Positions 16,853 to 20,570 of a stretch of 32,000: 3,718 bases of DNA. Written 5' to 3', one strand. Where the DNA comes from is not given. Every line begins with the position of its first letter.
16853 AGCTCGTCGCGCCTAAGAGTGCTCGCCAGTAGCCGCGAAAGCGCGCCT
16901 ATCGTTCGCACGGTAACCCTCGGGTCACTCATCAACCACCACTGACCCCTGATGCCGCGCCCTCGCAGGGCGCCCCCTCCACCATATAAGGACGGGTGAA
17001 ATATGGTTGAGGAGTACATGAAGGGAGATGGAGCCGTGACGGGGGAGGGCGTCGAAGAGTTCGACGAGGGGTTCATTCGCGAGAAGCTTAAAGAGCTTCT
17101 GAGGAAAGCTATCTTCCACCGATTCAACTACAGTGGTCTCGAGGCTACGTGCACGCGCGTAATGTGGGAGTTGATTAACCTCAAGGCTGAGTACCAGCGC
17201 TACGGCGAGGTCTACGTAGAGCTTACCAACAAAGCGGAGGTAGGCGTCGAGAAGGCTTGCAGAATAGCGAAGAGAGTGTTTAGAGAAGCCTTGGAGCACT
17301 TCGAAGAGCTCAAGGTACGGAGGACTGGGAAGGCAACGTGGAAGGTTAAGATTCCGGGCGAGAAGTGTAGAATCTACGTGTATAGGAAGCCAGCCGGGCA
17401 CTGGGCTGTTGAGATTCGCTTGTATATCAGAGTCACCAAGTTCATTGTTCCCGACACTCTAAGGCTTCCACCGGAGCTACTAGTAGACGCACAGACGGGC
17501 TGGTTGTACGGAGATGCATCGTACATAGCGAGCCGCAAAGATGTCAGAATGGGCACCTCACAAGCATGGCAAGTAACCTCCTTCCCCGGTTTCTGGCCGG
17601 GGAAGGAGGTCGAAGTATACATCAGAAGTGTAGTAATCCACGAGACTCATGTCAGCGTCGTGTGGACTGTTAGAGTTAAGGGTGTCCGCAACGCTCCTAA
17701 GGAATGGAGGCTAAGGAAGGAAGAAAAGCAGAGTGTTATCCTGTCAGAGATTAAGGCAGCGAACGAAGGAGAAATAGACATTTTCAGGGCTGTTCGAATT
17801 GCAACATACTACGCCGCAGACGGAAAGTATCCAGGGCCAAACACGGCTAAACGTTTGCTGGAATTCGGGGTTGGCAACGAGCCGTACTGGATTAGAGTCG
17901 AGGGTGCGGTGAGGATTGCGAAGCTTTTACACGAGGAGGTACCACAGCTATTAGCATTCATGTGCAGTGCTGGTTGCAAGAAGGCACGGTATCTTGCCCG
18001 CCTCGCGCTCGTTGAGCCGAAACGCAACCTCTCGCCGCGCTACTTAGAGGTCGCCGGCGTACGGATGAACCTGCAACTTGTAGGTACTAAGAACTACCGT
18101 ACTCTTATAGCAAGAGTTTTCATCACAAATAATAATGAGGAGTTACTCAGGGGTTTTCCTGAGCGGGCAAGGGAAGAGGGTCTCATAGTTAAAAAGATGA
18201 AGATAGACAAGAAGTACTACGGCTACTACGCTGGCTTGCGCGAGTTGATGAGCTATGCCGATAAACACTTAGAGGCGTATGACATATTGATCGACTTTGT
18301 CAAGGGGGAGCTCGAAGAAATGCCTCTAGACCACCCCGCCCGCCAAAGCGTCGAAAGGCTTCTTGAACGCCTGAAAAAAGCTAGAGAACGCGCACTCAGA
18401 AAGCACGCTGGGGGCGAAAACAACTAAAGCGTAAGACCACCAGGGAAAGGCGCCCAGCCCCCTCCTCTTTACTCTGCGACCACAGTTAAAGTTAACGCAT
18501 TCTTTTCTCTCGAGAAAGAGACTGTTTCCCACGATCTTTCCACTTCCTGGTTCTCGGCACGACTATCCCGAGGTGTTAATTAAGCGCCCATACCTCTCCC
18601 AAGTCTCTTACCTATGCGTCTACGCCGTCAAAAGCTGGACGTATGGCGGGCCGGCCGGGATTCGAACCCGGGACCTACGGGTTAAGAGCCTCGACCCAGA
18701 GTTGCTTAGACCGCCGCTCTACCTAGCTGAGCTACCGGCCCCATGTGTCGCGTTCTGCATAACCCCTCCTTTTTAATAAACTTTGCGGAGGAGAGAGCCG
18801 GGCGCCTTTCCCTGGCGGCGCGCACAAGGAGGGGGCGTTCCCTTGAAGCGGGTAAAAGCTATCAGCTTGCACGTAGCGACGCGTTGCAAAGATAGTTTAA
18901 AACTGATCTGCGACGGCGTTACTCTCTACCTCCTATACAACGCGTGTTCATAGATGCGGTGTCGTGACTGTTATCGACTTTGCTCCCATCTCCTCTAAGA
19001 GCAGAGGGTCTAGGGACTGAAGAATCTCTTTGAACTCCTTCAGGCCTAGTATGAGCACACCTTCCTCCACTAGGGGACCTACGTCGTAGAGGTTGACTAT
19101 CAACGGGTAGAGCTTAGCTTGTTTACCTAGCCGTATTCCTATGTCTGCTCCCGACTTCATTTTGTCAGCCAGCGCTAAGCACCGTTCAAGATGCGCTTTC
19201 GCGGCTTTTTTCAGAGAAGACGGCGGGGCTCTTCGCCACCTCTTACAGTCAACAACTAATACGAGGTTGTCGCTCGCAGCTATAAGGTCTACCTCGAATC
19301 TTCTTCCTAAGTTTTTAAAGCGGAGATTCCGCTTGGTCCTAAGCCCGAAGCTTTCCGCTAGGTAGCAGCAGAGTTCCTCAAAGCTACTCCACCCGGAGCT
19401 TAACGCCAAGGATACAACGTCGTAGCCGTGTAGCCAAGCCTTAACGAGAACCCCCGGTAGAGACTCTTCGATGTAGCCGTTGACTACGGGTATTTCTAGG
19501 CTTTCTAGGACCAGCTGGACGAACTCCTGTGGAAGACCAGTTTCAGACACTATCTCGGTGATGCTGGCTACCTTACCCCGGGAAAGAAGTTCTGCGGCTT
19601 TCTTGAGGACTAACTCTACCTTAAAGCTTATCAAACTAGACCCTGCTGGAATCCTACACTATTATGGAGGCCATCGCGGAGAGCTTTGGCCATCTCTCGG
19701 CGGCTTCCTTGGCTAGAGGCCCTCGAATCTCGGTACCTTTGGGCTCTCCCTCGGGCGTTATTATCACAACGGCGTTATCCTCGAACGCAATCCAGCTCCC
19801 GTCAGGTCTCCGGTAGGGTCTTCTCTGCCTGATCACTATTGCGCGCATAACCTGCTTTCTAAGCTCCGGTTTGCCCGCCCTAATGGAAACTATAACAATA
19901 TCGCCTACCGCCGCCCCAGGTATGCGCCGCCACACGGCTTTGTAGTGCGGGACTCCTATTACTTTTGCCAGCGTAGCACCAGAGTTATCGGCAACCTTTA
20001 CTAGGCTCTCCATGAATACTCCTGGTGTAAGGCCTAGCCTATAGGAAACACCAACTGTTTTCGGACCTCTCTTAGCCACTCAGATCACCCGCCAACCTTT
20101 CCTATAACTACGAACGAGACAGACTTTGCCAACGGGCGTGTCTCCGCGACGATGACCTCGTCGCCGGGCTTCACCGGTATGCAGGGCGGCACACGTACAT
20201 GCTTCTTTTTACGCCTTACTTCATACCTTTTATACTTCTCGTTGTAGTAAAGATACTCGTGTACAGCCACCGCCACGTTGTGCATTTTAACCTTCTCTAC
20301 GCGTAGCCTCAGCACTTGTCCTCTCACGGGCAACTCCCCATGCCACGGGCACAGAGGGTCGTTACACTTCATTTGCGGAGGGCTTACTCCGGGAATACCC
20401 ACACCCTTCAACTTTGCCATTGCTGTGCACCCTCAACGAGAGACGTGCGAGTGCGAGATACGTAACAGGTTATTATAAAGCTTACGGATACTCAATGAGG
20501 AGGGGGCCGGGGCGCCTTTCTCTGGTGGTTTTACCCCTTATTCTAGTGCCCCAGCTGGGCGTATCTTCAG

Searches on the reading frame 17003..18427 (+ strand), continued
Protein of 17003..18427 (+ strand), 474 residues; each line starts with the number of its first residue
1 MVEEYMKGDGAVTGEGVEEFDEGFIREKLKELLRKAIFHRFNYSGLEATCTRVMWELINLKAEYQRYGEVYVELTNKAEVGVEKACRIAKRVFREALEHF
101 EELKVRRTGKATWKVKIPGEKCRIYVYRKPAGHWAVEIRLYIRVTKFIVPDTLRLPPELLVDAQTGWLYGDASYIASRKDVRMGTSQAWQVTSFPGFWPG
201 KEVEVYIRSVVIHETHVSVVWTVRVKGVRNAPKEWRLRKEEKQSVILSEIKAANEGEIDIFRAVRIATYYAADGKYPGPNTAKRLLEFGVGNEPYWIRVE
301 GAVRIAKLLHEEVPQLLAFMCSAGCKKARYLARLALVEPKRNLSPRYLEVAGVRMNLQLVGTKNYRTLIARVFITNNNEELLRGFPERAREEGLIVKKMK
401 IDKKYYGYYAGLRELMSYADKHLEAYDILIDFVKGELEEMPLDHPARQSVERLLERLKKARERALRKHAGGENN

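Call 51: search_protein_families(library=pfam, proteins=[P0010, P0011, P0013, P0016, P0025, P0009], max_evalue=1)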
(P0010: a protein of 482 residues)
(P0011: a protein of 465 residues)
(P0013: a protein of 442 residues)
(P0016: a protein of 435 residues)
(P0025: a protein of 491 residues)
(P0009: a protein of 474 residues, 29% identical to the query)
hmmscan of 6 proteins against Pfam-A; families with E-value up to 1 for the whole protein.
P0010 (482 aa): 0 families

P0011 (465 aa): 0 families

P0013 (442 aa): 5 families
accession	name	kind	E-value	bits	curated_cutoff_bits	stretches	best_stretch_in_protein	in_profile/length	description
PF25393.1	LTM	-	0.0028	18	27.5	1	356-376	15-35/42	LUBAC thetering domain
PF02002.24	TFIIE_alpha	-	0.0054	17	22.9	0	280-321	56-97/105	TFIIE alpha subunit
PF12761.13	End3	-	0.035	14.7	25.2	1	39-101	18-83/115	Actin cytoskeleton-regulatory complex protein END3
PF02609.21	Exonuc_VII_S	-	0.051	14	24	1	95-117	2-24/52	Exonuclease VII small subunit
PF05036.18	SPOR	-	0.24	12.2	21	0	94-126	15-47/76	SPOR domain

P0016 (435 aa): 1 family
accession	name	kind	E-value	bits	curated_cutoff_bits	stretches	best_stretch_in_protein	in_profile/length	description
PF13173.12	AAA_14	-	0.15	12.5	27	0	273-328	15-68/129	AAA domain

P0025 (491 aa): 4 families
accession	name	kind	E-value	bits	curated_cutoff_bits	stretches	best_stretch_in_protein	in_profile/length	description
PF08926.16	DUF1908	-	0.014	14.8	27.5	1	34-99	161-227/281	Domain of unknown function (DUF1908)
PF16739.11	CARD_2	-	0.03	14.8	28.2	1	44-115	4-75/93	Caspase recruitment domain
PF06009.19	Laminin_II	-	0.035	14.6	33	0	35-104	12-81/138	Laminin Domain II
PF07650.23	KH_2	-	0.068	13.4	22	0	360-385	43-68/78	KH domain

P0009 (474 aa): 2 families
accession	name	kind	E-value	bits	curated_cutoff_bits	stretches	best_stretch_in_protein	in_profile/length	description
PF12386.14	Peptidase_C71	-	0.13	12.5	22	0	372-416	63-107/149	Pseudomurein endo-isopeptidase Pei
PF21422.2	NP_C_Orthomyx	-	0.18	11.6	27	1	155-194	98-139/200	Orthomyxovirus nucleoprotein, C-terminal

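Call 68: find_encoding_contigs(protein=P0016, flank=5000, max_places=3)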
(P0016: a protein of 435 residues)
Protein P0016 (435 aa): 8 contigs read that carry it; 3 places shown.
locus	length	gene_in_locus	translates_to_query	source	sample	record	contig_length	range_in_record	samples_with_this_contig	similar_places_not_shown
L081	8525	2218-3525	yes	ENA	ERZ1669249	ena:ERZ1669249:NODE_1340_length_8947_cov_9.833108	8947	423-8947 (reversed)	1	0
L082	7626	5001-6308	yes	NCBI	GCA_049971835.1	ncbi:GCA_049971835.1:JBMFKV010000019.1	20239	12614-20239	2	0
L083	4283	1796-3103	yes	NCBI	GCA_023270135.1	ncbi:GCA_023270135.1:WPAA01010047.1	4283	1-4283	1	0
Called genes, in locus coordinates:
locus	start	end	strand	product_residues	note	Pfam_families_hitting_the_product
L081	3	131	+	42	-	?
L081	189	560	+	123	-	PF01810:LysE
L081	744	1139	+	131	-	-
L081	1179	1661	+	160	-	-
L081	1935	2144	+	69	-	-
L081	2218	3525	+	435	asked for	-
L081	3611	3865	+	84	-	-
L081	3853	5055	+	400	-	PF04894:Nre_N, PF04895:Nre_C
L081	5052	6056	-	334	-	PF00924:MS_channel_2nd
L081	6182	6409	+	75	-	-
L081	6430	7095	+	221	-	PF19027:DUF5752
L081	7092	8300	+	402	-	PF21269:TreT_GT1, PF20706:GT4-conflict (weak), PF00534:Glycos_transf_1, PF13692:Glyco_trans_1_4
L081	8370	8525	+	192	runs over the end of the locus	?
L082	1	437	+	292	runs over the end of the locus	PF00950:ABC-3, PF01032:FecCD (weak)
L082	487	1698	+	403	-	-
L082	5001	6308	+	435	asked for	-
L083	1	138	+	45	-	?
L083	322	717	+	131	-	-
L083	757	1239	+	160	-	-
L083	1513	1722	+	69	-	-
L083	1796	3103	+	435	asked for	-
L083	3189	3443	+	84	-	-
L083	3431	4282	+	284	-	?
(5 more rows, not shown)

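Call 80: search_dna_similar(query=window:17003-18427:+, collection=plasmids, mode=protein, max_evalue=0.001)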
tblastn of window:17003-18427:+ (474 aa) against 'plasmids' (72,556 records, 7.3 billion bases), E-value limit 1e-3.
No match.

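Call 81: find_related_loci(query=A1, collection=viral_contigs, flank=5000)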
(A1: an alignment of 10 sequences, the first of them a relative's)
Query A1 (474 aa) in viral_contigs; peptide patterns used: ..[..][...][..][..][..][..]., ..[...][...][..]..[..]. (x = any residue, [..] = any of these).
5 stretches matched a pattern, but none encodes a relative of the query by tblastn (E <= 1e-3).

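Call 82: search_dna_similar(query=window:17003-18427:+, collection=phages, mode=protein, max_evalue=0.001)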
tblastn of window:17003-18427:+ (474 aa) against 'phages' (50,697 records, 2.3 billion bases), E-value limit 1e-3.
No match.

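Call 88: search_protein_families(library=pfam, proteins=[P0027, P0030, P0032, P0034, P0038, P0042, P0046, P0049, P0051, P0052], max_evalue=0.05)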
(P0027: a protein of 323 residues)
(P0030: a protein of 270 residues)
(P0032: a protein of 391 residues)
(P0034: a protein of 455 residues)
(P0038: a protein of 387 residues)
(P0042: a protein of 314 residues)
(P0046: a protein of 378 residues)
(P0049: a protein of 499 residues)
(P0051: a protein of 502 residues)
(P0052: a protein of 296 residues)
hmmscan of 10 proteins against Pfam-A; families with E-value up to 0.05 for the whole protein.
P0027 (323 aa): 0 families

P0030 (270 aa): 0 families

P0032 (391 aa): 0 families

P0034 (455 aa): 0 families

P0038 (387 aa): 0 families

P0042 (314 aa): 2 families
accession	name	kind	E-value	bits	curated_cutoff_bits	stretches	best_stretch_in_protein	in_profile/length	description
PF14527.11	LAGLIDADG_WhiA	-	0.0017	18.9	23.2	1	222-259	28-65/93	WhiA LAGLIDADG-like domain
PF14528.11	LAGLIDADG_3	-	0.013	16.1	22.5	0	220-260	28-74/82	LAGLIDADG-like domain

P0046 (378 aa): 0 families

P0049 (499 aa): 0 families

P0051 (502 aa): 0 families

P0052 (296 aa): 1 family
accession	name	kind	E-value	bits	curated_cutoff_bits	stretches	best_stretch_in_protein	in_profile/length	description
PF14527.11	LAGLIDADG_WhiA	-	0.003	18.1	23.2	0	71-120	4-55/93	WhiA LAGLIDADG-like domain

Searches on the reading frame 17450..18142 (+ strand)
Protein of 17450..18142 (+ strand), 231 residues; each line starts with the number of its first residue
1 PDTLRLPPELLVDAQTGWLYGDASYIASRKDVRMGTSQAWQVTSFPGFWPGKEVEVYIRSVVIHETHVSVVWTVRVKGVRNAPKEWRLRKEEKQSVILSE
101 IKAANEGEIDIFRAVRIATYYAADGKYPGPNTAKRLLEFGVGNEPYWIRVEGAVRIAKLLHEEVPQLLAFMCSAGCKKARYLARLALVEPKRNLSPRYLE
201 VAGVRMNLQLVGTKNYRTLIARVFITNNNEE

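Call 62: predict_structure(alignment_id=A5)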
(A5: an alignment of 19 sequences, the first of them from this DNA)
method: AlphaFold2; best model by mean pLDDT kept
length: 231 residues; sequences in the alignment: 19
mean_pLDDT: 89.9   pTM: 0.79
mean pLDDT of the five models: 89.9, 89.7, 88.8, 88.5, 87.9
residues with pLDDT >= 90: 168; 70-90: 43; 50-70: 17; < 50: 3
segments of 3 or more residues with pLDDT < 50: 229-231
pLDDT, mean of each block of 10 residues (from residue 1): 89 97 95 96 96 96 95 96 94 95 96 98 91 82 91 95 97 97 88 66 83 75 65 34
secondary structure, 60 per line:
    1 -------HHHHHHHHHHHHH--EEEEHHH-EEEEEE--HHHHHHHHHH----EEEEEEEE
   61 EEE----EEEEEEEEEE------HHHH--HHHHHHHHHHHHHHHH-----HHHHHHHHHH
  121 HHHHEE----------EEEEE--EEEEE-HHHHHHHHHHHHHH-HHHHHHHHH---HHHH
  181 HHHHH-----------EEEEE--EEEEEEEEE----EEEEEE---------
elements in order: H8-20 E23-26 E31-36 H39-48 E53-63 E68-77 H84-87 H90-105 H111-124 E137-141 E144-148 H150-163 H165-173 H177-185 E197-201 E204-212 E217-222

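Call 64: fold_search(model_id=the predicted structure, library=pdb)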
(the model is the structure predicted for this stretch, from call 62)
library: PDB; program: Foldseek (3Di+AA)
matches with E <= 10: 594; with E <= 0.001: 1
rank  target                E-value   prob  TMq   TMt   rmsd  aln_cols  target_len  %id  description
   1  2ab5_A                5.9e-04  1.00  0.39  0.36  10.0       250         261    8  bI3 LAGLIDADG Maturase (released 2005-08-30)
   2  2ab5_B                2.5e-03  1.00  0.40  0.37   9.1       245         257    6  bI3 LAGLIDADG Maturase (released 2005-08-30)
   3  6x1j_A                3.5e-03  1.00  0.37  0.38  11.4       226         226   12  The homing endonuclease I-WcaI bound to its DNA recognition sequence (released 2021-05-26)
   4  3hyj_D                3.5e-03  0.99  0.35  0.40   9.2       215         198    8  Crystal structure of the N-terminal LAGLIDADG domain of DUF199/WhiA (released 2009-09-01)
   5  5a0m_A                1.0e-02  0.90  0.31  0.32  10.1       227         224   10  THE CRYSTAL STRUCTURE OF I-SCEI IN COMPLEX WITH ITS TARGET DNA IN THE PRESENCE OF MN (released 2016-05-04)
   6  2dch                  1.1e-02  0.90  0.31  0.34  12.2       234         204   12  Crystal structure of archaeal intron-encoded homing endonuclease I-Tsp061I (released 2006-07-06)
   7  5a0m_B                2.1e-02  0.89  0.29  0.30   9.1       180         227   11  THE CRYSTAL STRUCTURE OF I-SCEI IN COMPLEX WITH ITS TARGET DNA IN THE PRESENCE OF MN (released 2016-05-04)
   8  4wrt_A                1.1e-01  0.16  0.20  0.08  16.5       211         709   11  Crystal structure of Influenza B polymerase with bound vRNA promoter (form FluB2) (released 2014-11-19)
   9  1vde_B                1.7e-01  0.63  0.32  0.19   7.5       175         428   14  PI-SCEI, A HOMING ENDONUCLEASE WITH PROTEIN SPLICING ACTIVITY (released 1998-04-08)
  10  5epi_A                2.1e-01  0.21  0.21  0.09  13.2       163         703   14  CRYSTAL STRUCTURE OF INFLUENZA B POLYMERASE WITH BOUND 5' CRNA EXHIBITS A NOVEL DOMAIN ARRANGEMENT (released 2016-01-13)
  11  8rn6_A                2.2e-01  0.15  0.20  0.09  16.3       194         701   11  Pseudo-symmetrical influenza B polymerase apo-dimer, ENDO(E) moiety (from "Influenza B polymerase pseudo-symmetrical d (released 2024-09-11)
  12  7r1f_A                2.4e-01  0.16  0.21  0.08  16.1       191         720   11  Early transcription elongation state of influenza B polymerase backtracked due to double incoproation of nucleotide an (released 2022-12-28)
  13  5epi_I                2.5e-01  0.21  0.21  0.09  13.3       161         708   14  CRYSTAL STRUCTURE OF INFLUENZA B POLYMERASE WITH BOUND 5' CRNA EXHIBITS A NOVEL DOMAIN ARRANGEMENT (released 2016-01-13)
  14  4iqm                  2.9e-01  0.07  0.14  0.11  20.2       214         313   14  Crystal structure of the catalytic domain of human Pus1 (released 2013-06-05)
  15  3lah_A                3.9e-01  0.28  0.17  0.20   5.4        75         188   19  Structural insights into the molecular mechanism of H-NOX activation (released 2010-03-16)
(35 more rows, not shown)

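Call 86: fold_search(model_id=the predicted structure, library=viral)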
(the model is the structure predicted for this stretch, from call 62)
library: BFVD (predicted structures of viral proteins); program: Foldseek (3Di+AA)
matches with E <= 10: 615; with E <= 0.001: 6
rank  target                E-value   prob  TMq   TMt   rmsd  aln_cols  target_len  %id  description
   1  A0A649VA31            2.3e-04  1.00  0.38  0.13   6.3       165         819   13  DNA methylase [Mycobacterium phage Atcoo]
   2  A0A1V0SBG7            2.3e-04  1.00  0.40  0.18  12.4       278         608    8  DNA-directed RNA polymerase [Catovirus CTV1]
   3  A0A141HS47            4.4e-04  1.00  0.38  0.38   9.1       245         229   13  (no name in the UniProt tables at hand)
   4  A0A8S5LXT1            5.2e-04  1.00  0.47  0.53   7.7       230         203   10  INTRON-ENCODED ENDONUCLEASE I-SCEI [Myoviridae sp. ctZgq1]
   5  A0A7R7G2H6            7.7e-04  1.00  0.40  0.30   8.6       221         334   10  (no name in the UniProt tables at hand)
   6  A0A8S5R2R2            9.1e-04  1.00  0.39  0.38   8.2       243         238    9  Endonuclease (Fragment) [Siphoviridae sp. ct6d71]
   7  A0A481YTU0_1          1.3e-03  0.98  0.30  0.07  12.6       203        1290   12  DNA-directed RNA polymerase [Marseillevirus LCMAC101]
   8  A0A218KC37            1.8e-03  1.00  0.35  0.34   7.5       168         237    9  Putative DNA endonuclease [Bacillus phage PBC2]
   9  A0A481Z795            1.8e-03  1.00  0.32  0.23   9.9       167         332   11  Aspartyl protease [Pithovirus LCPAC304]
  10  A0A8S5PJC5            1.8e-03  1.00  0.42  0.25   7.7       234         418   10  HAD domain protein [Myoviridae sp. ctsK93]
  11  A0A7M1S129            1.8e-03  0.99  0.34  0.27   9.8       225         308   12  Homing endonuclease LAGLIDADG domain-containing protein [uncultured phage cr108_1]
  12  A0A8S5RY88            1.9e-03  1.00  0.36  0.16   6.8       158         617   11  Hint (Hedgehog/Intein) domain N-terminal region [Myoviridae sp. ctNQV2]
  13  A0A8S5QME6            2.0e-03  0.98  0.35  0.17  12.2       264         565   13  Terminase large subunit [CrAss-like virus sp. ctYsL76]
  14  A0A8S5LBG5            2.7e-03  1.00  0.38  0.18   6.6       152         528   10  Hint [Siphoviridae sp. ctXOZ1]
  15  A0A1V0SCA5            3.2e-03  1.00  0.32  0.07   8.4       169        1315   12  Superfamily II DNA or RNA helicase [Catovirus CTV1]
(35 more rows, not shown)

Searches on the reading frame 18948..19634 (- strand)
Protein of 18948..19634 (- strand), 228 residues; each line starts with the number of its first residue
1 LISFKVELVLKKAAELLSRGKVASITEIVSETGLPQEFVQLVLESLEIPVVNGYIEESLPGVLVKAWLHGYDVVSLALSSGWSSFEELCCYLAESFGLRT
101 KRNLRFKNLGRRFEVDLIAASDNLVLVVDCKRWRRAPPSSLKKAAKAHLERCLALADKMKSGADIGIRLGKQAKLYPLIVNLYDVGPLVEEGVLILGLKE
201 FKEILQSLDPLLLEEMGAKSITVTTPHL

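Call 5: search_protein_families(library=pfam, proteins=[window:18948-19634:-], max_evalue=0.01)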
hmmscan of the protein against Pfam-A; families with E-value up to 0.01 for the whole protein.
window:18948-19634:- (228 aa): 2 families
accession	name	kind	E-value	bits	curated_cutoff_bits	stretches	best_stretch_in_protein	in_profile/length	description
PF04471.18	Mrr_cat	-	0.00076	20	21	1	81-136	5-60/115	Restriction endonuclease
PF08378.17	NERD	-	0.007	17.3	22.1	0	91-134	12-58/111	Nuclease-related domain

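Call 9: search_protein_families(library=ncbifam, proteins=[window:18948-19634:-], max_evalue=1)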
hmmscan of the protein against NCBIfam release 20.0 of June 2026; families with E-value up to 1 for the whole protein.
window:18948-19634:- (228 aa): 2 families
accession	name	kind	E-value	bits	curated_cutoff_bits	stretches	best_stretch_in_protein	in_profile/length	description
NF047741.1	antiphage_MADS6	equivalog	0.054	12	460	1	103-134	35-67/612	methylation-associated defense system protein kinase MAD6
NF009151.0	PRK12497.1-5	equivalog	0.076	13.3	124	1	104-134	38-66/126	YraN family protein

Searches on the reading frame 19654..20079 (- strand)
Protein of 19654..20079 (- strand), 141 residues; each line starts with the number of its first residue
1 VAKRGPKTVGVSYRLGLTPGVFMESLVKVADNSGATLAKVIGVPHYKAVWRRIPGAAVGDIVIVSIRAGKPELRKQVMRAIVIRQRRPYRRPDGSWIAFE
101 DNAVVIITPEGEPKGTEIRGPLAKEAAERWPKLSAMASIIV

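Call 5: search_protein_families(library=pfam, proteins=[window:19654-20079:-], max_evalue=0.01)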
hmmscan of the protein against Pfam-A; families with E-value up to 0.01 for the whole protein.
window:19654-20079:- (141 aa): 1 family
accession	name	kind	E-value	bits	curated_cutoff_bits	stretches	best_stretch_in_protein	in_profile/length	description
PF00238.24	Ribosomal_L14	-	2.6e-39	134.3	23.6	1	23-141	4-122/122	Ribosomal protein L14p/L23e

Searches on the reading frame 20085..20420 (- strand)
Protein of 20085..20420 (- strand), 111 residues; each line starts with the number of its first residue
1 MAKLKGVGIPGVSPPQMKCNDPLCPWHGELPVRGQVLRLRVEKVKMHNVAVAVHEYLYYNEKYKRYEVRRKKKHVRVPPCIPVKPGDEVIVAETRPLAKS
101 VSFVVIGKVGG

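Call 5: search_protein_families(library=pfam, proteins=[window:20085-20420:-], max_evalue=0.01)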
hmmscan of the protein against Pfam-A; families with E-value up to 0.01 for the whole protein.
window:20085-20420:- (111 aa): 1 family
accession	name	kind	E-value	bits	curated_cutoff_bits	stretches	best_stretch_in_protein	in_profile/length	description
PF00366.26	Ribosomal_S17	-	1e-17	64.4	25.9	1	40-106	2-67/68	Ribosomal protein S17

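Call 73: find_related_loci(query=window:20085-20420:-, collection=metagenome_contigs, flank=4000)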
Query window:20085-20420:- (111 aa) in metagenome_contigs; peptide patterns used: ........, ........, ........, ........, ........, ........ (x = any residue, [..] = any of these).
276 stretches matched a pattern; 28 encode a relative of the query (tblastn E <= 1e-3); 28 distinct loci.
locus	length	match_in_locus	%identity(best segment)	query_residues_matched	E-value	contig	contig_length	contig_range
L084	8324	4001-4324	89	1-108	2e-61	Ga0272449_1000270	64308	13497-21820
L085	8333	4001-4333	83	1-111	1e-60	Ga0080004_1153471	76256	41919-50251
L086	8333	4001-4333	83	1-111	8e-61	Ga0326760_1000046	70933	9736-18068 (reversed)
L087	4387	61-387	68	1-109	1e-48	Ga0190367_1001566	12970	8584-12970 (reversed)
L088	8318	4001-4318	67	5-110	2e-48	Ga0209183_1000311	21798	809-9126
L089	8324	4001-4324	70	2-109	8e-48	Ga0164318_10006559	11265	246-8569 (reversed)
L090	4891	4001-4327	68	1-109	1e-47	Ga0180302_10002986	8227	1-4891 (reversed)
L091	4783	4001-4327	68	1-109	7e-48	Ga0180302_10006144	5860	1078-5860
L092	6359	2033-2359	70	3-111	3e-47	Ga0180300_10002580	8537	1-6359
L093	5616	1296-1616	70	5-111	3e-47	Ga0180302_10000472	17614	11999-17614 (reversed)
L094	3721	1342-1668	66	1-109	2e-46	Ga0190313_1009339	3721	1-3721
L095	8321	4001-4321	65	3-109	9e-46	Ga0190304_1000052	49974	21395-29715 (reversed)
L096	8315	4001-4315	70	4-108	4e-45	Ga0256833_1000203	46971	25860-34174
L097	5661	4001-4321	76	3-109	2e-43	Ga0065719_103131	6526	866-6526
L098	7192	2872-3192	74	3-109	1e-42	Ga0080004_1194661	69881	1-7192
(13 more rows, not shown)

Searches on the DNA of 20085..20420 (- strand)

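Call 76: search_rna_families(source=L085, start=3380, end=4020, threshold=evalue, max_evalue=1)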
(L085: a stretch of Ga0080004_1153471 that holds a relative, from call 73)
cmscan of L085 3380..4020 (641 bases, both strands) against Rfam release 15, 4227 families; matches with E-value up to 1: 0.
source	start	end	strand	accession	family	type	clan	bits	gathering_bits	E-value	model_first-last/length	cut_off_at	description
